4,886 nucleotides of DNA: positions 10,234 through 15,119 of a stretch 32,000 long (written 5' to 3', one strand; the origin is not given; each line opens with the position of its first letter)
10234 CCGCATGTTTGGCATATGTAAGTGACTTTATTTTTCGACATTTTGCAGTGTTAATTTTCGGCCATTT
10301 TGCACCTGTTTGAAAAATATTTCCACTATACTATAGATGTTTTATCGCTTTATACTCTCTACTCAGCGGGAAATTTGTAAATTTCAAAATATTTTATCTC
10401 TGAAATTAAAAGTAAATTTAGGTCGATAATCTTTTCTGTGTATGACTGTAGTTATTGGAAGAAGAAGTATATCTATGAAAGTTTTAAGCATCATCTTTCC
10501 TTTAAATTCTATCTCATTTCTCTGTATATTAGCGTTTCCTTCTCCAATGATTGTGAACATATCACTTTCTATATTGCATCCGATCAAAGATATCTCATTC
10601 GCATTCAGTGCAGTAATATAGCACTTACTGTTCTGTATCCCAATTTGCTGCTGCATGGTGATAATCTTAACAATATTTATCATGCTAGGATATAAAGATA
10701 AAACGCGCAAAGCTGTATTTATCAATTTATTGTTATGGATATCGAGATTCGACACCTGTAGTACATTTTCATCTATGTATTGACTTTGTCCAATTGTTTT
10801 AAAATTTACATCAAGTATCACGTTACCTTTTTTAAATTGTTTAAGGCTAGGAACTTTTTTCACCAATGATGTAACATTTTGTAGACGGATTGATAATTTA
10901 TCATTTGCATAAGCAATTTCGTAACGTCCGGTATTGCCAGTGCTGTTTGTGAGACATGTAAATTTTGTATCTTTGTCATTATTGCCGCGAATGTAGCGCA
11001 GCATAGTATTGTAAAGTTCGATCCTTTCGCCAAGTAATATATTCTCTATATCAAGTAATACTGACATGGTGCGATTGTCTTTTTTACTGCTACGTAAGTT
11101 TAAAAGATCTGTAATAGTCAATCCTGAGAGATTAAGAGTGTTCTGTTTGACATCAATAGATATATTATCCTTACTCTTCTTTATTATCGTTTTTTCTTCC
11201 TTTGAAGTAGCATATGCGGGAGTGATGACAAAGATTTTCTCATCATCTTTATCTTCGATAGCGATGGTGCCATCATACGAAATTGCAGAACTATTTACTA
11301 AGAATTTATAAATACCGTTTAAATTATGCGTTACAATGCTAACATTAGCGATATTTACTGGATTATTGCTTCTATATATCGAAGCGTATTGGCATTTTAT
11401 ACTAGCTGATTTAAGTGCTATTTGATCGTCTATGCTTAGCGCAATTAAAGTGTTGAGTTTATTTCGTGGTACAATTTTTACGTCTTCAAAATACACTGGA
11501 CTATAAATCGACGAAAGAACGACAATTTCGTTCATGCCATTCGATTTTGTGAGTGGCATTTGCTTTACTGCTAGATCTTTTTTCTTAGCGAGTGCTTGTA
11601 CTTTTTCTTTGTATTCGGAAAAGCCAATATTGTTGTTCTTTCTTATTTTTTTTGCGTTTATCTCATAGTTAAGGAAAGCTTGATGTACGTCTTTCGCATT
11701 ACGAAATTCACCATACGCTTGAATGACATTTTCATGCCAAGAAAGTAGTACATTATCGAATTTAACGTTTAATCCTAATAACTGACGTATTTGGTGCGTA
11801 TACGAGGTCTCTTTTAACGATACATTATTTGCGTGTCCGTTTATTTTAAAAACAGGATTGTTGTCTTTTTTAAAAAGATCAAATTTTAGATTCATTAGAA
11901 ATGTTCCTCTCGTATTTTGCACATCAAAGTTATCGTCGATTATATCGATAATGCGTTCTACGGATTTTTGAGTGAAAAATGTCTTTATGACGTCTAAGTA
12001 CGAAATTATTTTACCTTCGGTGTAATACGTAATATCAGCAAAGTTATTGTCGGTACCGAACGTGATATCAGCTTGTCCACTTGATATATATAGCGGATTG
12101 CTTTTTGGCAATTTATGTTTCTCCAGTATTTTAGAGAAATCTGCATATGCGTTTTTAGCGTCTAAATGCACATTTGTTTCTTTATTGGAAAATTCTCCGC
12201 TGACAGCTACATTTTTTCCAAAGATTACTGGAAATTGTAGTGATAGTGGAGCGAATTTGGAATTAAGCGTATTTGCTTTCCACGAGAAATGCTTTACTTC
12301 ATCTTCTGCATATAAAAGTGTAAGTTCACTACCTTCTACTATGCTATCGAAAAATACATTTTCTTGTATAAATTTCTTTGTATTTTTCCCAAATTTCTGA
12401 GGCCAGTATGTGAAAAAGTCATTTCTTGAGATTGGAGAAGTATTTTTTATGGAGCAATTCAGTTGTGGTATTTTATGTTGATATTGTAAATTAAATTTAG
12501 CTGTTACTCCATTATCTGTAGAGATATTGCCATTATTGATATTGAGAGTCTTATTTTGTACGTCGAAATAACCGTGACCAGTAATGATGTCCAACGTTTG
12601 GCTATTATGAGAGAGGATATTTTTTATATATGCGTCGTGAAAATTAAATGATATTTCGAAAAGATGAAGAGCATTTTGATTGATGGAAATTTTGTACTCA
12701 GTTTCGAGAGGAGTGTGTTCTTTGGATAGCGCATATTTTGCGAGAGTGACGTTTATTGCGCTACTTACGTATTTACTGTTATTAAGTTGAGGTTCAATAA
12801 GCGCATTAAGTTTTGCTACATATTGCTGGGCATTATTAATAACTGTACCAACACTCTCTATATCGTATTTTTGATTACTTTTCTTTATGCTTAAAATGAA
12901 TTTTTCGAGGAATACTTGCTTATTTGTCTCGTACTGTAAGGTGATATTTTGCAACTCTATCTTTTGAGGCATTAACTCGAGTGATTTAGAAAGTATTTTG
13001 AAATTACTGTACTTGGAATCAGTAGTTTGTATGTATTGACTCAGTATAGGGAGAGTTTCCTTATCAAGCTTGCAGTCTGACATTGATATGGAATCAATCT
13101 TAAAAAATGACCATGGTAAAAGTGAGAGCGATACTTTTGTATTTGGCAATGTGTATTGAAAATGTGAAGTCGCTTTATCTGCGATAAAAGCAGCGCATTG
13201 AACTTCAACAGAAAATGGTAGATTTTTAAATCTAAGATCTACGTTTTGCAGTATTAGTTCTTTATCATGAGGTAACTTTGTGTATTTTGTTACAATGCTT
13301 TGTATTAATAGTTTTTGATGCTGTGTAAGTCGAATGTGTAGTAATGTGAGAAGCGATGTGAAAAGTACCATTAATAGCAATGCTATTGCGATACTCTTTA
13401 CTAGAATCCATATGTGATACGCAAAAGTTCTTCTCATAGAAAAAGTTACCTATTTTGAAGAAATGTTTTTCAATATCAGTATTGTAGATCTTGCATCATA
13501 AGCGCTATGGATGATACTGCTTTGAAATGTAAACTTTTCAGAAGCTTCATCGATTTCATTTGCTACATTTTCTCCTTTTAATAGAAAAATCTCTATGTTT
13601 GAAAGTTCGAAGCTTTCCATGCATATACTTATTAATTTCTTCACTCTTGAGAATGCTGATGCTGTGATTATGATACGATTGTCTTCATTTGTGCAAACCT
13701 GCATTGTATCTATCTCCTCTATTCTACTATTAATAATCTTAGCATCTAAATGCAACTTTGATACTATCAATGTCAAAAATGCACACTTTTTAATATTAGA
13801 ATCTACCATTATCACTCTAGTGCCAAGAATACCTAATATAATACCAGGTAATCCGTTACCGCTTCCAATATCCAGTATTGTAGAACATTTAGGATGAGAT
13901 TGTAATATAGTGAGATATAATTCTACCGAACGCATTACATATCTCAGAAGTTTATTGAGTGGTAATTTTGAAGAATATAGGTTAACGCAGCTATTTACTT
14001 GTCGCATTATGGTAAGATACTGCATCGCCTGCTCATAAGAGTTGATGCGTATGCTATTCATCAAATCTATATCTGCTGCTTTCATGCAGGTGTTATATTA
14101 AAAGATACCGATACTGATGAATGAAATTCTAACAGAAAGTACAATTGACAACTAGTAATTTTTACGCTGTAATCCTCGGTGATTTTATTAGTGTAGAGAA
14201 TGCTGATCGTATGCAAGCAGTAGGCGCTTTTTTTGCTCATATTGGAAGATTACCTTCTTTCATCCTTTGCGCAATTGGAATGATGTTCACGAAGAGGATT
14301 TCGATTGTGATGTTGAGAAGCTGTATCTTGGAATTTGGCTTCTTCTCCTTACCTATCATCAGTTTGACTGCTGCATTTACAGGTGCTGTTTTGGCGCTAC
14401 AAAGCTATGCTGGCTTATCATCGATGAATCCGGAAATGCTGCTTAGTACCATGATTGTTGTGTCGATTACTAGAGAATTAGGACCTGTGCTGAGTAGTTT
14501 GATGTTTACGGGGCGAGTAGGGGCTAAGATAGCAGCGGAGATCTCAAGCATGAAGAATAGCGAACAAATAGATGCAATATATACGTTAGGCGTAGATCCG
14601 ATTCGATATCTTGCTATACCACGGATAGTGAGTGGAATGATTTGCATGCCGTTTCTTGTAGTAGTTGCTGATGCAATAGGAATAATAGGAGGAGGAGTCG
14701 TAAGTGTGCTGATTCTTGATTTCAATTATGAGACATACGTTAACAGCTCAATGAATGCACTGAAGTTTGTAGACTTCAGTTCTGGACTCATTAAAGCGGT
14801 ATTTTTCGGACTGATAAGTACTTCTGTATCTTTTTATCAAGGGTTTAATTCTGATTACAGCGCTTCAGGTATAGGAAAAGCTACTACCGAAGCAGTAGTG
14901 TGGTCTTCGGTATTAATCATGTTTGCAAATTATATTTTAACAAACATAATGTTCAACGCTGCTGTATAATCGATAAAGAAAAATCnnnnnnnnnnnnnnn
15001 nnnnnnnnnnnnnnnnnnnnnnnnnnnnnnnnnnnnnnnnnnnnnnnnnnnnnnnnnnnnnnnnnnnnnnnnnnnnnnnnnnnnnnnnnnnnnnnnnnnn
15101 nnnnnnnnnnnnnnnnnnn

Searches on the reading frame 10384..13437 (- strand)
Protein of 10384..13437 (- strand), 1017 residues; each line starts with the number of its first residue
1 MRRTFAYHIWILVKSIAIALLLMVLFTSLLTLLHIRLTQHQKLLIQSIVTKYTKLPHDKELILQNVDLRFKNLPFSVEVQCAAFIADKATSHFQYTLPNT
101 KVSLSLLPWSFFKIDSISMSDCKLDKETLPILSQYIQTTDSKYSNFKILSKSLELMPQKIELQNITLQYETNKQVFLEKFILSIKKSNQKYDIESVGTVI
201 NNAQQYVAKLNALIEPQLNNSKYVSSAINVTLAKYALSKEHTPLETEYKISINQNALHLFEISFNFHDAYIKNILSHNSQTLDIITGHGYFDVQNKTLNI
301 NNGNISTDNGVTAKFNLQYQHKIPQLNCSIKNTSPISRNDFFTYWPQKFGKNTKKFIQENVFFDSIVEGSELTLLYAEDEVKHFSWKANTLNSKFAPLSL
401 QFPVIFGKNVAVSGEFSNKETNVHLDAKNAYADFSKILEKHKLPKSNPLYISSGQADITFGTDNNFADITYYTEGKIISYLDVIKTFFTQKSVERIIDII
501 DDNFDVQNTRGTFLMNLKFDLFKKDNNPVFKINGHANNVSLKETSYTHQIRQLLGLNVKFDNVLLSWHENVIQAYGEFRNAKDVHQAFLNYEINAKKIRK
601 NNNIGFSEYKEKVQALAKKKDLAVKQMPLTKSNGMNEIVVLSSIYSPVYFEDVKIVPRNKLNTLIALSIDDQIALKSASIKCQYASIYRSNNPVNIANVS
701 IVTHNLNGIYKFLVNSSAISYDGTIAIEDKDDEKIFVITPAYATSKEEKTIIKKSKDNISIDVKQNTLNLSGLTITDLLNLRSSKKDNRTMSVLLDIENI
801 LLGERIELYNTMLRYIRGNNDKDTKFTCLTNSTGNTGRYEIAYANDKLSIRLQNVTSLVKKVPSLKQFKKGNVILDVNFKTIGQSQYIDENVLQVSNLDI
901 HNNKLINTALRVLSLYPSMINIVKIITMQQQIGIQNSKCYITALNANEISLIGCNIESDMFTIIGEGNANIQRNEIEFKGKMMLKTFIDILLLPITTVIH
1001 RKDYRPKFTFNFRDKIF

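Call 5: search_protein_families(library=pfam, proteins=[window:10384-13437:-], max_evalue=0.01)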
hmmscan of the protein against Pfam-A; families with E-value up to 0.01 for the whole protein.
window:10384-13437:- (1017 aa): 0 families

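Call 6: search_protein_families(library=ncbifam, proteins=[window:10384-13437:-], max_evalue=0.01)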
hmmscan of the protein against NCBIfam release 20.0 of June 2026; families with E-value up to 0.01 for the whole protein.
window:10384-13437:- (1017 aa): 0 families

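Call 19: search_protein_families(library=phrogs, proteins=[window:10384-13437:-], max_evalue=1)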
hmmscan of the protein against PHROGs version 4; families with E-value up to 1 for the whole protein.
window:10384-13437:- (1017 aa): 1 family
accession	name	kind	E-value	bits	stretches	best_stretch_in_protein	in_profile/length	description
phrog_18877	-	unknown function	0.12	13.6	0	930-959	27-56/91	-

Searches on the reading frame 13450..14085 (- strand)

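Call 5: search_protein_families(library=pfam, proteins=[window:13450-14085:-], max_evalue=0.01)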
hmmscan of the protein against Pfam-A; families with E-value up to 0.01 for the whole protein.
window:13450-14085:- (211 aa): 2 families
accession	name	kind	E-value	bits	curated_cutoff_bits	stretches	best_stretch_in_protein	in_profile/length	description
PF02527.21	GidB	-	2e-29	102.7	27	1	17-191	2-169/184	rRNA small subunit methyltransferase G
PF03848.20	TehB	-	0.00056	19.8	20.4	1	67-141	31-103/193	Tellurite resistance protein TehB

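Call 6: search_protein_families(library=ncbifam, proteins=[window:13450-14085:-], max_evalue=0.01)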
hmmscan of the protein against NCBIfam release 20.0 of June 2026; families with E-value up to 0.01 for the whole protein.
window:13450-14085:- (211 aa): 6 families
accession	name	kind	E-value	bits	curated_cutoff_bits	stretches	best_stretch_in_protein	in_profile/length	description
TIGR00138.1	rsmG_gidB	equivalog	5.2e-26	91.4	99.5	1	21-189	2-163/183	16S rRNA (guanine(527)-N(7))-methyltransferase RsmG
NF011528.0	PRK14968.1-2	equivalog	4e-05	23.2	171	1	38-111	11-82/205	putative methyltransferase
NF008992.0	PRK12335.1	equivalog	0.0004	19.6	303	1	64-125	120-181/289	SAM-dependent methyltransferase TehB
TIGR01983.1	UbiG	equivalog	0.00091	18.6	102.95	1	47-161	30-142/228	bifunctional 2-polyprenyl-6-hydroxyphenol methylase/3-demethylubiquinol 3-O-methyltransferase UbiG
TIGR02469.1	CbiT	equivalog_domain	0.0033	17.7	78.3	1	57-160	11-113/124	precorrin-6Y C5,15-methyltransferase (decarboxylating) subunit CbiT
TIGR00477.1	tehB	equivalog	0.0047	16.3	219.5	1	68-141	75-143/238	tellurite resistance methyltransferase TehB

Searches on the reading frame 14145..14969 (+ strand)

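Call 5: search_protein_families(library=pfam, proteins=[window:14145-14969:+], max_evalue=0.01)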
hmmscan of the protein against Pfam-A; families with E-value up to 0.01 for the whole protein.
window:14145-14969:+ (274 aa): 1 family
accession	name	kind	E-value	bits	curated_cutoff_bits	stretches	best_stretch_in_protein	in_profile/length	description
PF02405.21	MlaE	-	1.3e-68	231.3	22.5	1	61-267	5-211/212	Permease MlaE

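Call 6: search_protein_families(library=ncbifam, proteins=[window:14145-14969:+], max_evalue=0.01)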
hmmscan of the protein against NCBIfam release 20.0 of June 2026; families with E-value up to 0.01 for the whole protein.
window:14145-14969:+ (274 aa): 2 families
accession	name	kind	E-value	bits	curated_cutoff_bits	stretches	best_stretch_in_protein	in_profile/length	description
TIGR00056.1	TIGR00056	subfamily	6.9e-62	209.4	212.2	1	40-271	28-258/260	MlaE family lipid ABC transporter permease subunit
NF033619.1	perm_MlaE_1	exception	3.1e-56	190.8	315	1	29-271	10-253/253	lipid asymmetry maintenance ABC transporter permease subunit MlaE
